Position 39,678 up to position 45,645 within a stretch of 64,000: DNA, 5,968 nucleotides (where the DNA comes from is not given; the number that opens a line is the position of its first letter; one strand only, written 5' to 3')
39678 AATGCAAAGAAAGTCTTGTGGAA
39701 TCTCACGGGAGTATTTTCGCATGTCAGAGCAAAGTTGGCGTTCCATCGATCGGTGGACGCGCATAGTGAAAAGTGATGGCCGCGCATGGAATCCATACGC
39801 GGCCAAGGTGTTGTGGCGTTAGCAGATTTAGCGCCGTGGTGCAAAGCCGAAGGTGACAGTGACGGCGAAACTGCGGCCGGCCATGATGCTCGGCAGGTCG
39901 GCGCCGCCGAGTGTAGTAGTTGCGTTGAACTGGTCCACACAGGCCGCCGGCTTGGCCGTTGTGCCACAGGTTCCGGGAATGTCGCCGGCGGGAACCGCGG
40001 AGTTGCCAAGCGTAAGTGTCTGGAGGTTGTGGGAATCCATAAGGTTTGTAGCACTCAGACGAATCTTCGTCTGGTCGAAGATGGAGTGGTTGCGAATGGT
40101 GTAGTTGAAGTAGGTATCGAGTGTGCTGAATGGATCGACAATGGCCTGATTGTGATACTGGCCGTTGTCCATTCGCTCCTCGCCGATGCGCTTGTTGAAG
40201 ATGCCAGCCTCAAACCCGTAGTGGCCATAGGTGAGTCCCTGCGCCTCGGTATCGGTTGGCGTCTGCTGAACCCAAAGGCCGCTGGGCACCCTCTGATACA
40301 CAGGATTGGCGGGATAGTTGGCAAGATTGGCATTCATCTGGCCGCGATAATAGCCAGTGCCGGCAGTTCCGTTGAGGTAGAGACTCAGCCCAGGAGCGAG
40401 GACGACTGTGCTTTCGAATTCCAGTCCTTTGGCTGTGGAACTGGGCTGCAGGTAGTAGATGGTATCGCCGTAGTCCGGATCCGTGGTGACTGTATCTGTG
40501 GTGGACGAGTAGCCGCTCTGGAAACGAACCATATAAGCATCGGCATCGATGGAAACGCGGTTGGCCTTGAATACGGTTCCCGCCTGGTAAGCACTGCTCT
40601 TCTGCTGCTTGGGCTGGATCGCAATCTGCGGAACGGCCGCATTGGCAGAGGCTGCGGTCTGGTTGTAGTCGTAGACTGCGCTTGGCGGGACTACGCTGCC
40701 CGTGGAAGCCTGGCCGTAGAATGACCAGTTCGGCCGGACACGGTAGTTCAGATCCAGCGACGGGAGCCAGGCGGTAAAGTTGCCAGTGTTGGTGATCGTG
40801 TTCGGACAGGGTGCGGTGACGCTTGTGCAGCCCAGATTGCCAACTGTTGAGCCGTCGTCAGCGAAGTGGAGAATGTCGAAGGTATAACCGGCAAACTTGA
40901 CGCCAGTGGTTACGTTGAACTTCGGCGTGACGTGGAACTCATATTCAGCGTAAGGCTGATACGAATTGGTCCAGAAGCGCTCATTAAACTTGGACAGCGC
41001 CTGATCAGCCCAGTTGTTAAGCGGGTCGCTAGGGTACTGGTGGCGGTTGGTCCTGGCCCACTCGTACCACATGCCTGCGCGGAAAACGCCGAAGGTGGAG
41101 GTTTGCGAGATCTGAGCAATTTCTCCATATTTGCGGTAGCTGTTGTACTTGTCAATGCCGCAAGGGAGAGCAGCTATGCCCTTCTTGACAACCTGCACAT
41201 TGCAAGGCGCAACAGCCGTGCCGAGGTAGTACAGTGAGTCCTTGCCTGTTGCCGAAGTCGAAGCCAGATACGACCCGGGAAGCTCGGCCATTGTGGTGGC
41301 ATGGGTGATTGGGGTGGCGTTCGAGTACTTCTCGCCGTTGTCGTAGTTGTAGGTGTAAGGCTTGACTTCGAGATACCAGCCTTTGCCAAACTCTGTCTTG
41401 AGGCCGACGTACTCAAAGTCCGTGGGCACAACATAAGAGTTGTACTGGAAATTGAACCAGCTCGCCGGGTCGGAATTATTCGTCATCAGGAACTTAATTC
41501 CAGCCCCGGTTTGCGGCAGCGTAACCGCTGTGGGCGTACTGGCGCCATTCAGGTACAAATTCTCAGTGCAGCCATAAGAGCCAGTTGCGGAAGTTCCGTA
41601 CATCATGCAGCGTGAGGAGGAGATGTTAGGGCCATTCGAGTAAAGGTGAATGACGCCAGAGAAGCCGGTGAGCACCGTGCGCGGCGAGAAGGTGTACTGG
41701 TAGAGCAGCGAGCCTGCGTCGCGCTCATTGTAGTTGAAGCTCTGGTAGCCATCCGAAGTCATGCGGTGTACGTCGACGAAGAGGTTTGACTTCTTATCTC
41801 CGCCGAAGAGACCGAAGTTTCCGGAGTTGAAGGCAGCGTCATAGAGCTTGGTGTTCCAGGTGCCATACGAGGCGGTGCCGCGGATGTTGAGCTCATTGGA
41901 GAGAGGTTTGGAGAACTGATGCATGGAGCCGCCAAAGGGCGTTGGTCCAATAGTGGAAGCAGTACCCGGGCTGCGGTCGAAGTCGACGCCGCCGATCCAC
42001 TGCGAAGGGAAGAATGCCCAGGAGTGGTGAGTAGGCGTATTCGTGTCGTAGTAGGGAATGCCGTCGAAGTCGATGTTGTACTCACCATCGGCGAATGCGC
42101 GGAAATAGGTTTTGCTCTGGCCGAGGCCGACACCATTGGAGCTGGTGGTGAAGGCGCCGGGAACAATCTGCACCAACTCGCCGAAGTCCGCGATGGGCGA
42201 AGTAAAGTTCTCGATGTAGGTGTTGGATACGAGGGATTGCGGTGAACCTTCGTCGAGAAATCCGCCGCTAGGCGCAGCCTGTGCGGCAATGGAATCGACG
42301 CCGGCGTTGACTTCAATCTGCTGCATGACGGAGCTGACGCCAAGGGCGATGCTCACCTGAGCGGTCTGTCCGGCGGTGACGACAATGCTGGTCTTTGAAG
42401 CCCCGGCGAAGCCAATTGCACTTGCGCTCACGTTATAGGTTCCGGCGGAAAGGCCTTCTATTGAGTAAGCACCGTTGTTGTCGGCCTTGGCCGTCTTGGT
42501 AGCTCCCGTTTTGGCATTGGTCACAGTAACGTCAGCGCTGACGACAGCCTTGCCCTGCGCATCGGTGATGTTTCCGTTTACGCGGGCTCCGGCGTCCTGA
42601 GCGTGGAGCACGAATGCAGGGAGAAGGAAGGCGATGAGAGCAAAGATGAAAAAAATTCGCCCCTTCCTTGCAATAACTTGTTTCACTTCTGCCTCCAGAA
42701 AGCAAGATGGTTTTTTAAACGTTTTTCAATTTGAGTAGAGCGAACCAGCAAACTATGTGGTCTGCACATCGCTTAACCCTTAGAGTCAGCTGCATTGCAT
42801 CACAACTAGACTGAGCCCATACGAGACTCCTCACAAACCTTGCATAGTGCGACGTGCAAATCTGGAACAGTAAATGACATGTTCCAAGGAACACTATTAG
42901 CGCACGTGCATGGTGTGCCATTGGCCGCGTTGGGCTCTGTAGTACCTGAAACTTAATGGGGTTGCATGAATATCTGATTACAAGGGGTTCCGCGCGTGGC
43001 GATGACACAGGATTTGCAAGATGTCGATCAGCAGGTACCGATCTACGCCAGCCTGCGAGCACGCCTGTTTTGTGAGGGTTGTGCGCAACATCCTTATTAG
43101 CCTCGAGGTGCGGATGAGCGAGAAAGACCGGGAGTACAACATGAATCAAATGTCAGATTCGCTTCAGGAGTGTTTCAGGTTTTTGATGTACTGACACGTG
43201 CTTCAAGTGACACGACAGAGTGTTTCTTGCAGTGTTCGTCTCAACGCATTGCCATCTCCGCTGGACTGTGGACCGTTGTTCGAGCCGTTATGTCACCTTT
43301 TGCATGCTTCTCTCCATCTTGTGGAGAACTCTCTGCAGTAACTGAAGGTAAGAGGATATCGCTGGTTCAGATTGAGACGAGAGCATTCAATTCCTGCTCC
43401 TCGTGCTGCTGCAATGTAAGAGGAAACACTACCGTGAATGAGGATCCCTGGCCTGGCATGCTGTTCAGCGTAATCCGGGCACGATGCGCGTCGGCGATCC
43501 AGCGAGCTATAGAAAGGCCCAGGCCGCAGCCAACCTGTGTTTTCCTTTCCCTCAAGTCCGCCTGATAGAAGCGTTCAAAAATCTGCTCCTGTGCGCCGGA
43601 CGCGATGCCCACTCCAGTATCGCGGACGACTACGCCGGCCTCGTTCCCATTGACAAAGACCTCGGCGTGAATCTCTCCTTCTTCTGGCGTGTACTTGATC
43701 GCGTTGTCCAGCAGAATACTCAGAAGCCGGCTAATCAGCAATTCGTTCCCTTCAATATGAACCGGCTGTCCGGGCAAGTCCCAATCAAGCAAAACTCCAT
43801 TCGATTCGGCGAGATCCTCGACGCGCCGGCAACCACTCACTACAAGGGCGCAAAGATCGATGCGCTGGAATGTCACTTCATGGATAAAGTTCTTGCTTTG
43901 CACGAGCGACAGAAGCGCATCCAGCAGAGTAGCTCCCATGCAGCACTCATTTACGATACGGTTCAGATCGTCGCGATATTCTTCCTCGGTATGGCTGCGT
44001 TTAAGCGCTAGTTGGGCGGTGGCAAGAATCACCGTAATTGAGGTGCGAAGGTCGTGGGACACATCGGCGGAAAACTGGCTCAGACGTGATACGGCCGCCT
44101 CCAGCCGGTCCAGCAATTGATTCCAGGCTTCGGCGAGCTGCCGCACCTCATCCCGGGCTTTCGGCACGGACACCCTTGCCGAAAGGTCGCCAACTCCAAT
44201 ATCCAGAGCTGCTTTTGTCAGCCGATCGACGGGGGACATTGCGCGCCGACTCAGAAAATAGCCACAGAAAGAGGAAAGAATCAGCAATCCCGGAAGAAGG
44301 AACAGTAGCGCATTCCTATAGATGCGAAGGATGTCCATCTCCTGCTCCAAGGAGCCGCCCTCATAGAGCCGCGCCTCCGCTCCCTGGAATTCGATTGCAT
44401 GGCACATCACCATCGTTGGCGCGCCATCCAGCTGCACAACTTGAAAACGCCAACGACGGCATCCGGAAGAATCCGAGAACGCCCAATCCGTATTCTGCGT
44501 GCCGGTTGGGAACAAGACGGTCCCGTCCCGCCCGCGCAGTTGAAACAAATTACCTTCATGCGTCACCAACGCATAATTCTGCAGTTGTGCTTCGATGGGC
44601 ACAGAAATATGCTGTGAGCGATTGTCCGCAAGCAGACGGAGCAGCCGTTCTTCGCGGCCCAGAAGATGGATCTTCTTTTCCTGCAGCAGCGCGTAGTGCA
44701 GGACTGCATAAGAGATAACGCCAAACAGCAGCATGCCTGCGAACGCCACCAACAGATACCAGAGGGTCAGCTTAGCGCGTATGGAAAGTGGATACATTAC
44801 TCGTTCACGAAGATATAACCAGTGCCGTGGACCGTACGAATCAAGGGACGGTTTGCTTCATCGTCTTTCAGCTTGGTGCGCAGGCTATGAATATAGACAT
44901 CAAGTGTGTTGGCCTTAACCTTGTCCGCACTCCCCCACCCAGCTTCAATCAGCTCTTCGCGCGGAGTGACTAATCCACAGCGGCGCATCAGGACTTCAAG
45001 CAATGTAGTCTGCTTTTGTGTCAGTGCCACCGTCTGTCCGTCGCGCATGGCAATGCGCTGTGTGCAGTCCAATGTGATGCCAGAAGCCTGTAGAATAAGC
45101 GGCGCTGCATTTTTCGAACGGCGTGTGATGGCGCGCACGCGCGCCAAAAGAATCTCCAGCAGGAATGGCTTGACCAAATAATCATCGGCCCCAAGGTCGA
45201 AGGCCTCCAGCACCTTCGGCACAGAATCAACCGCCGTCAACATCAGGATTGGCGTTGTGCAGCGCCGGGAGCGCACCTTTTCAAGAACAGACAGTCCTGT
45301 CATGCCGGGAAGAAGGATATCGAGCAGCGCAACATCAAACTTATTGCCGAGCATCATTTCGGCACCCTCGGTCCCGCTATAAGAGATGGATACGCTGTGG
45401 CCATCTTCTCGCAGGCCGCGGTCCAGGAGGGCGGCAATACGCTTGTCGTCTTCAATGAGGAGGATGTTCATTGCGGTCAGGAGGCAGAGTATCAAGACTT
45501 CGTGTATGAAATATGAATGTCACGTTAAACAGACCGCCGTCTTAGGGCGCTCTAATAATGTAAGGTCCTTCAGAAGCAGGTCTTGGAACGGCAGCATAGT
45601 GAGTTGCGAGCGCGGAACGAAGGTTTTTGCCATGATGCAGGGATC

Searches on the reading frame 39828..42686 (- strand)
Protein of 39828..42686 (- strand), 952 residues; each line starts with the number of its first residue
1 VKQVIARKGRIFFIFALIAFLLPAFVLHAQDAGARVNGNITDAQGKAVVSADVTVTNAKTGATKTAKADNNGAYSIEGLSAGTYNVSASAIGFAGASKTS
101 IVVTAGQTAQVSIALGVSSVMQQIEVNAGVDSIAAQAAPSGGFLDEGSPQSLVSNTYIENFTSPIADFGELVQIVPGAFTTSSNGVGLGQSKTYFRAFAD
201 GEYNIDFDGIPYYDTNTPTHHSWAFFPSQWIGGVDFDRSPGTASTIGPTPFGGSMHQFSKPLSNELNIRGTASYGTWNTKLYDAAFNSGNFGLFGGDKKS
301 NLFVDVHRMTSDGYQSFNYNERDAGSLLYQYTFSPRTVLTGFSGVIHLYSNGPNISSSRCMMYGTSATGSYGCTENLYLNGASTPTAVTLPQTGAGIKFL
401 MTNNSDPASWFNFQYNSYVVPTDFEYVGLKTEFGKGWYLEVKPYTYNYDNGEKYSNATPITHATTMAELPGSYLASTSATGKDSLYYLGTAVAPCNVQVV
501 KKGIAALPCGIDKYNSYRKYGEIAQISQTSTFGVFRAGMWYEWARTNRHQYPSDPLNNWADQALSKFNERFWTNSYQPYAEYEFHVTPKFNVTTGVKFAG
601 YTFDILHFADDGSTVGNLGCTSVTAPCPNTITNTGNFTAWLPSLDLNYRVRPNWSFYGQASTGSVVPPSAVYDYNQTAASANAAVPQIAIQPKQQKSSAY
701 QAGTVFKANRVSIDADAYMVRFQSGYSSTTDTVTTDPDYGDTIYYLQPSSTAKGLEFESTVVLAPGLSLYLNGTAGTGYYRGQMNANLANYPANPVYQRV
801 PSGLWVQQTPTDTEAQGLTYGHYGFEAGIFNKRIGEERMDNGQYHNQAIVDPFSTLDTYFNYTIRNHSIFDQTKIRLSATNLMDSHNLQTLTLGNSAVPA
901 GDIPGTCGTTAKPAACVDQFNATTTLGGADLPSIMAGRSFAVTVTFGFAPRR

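Call 27: search_protein_families(library=pfam, proteins=[window:39828-42686:-], max_evalue=0.00001)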
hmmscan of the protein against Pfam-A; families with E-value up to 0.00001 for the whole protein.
window:39828-42686:- (952 aa): 4 families
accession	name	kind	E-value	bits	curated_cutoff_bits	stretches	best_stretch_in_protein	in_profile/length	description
PF13620.12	CarboxypepD_reg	-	8.3e-19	68.2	32.3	1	36-115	2-81/82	Carboxypeptidase regulatory-like domain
PF00593.30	TonB_dep_Rec_b-barrel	-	1.6e-17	64.9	27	1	396-882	38-436/436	TonB dependent receptor-like, beta-barrel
PF14686.12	fn3_3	-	6.5e-08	32.7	24.4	1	44-110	6-74/75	Polysaccharide lyase family 4, domain II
PF13715.12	CarbopepD_reg_2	-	7.5e-07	29.5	32.2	1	36-119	1-80/88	CarboxypepD_reg-like domain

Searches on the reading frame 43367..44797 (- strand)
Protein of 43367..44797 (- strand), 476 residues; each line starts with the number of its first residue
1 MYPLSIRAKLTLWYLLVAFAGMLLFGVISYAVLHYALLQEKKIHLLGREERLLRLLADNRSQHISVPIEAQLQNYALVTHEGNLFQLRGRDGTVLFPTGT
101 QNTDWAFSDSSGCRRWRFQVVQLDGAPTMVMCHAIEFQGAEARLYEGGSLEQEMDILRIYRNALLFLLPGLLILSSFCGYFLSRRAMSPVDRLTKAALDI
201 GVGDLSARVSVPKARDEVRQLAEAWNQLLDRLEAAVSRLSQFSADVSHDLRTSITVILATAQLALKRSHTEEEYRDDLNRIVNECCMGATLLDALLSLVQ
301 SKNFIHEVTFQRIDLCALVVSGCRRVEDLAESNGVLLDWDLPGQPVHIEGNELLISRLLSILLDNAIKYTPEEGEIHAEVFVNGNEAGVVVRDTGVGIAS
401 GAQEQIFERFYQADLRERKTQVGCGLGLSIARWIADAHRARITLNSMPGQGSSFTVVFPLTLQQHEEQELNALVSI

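Call 27: search_protein_families(library=pfam, proteins=[window:43367-44797:-], max_evalue=0.00001)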
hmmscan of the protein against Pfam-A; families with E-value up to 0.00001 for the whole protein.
window:43367-44797:- (476 aa): 3 families
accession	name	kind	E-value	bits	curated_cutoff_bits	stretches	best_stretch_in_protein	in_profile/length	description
PF02518.31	HATPase_c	-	2.1e-23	83.3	26.4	1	351-461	2-110/111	Histidine kinase-, DNA gyrase B-, and HSP90-like ATPase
PF00672.30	HAMP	-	2.4e-12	47.4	25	1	181-234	1-53/53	HAMP domain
PF00512.31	HisKA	-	6e-11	42.7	26.9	1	239-300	2-62/66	His Kinase A (phospho-acceptor) domain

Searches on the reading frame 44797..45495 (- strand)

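Call 27: search_protein_families(library=pfam, proteins=[window:44797-45495:-], max_evalue=0.00001)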
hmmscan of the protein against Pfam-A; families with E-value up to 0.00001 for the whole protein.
window:44797-45495:- (232 aa): 2 families
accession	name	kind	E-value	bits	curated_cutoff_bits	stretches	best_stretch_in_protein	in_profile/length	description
PF00072.30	Response_reg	-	4.1e-24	85.3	30.2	1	11-120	1-110/111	Response regulator receiver domain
PF00486.34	Trans_reg_C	-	2.3e-22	79.3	26.2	1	153-229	1-77/77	Transcriptional regulatory protein, C terminal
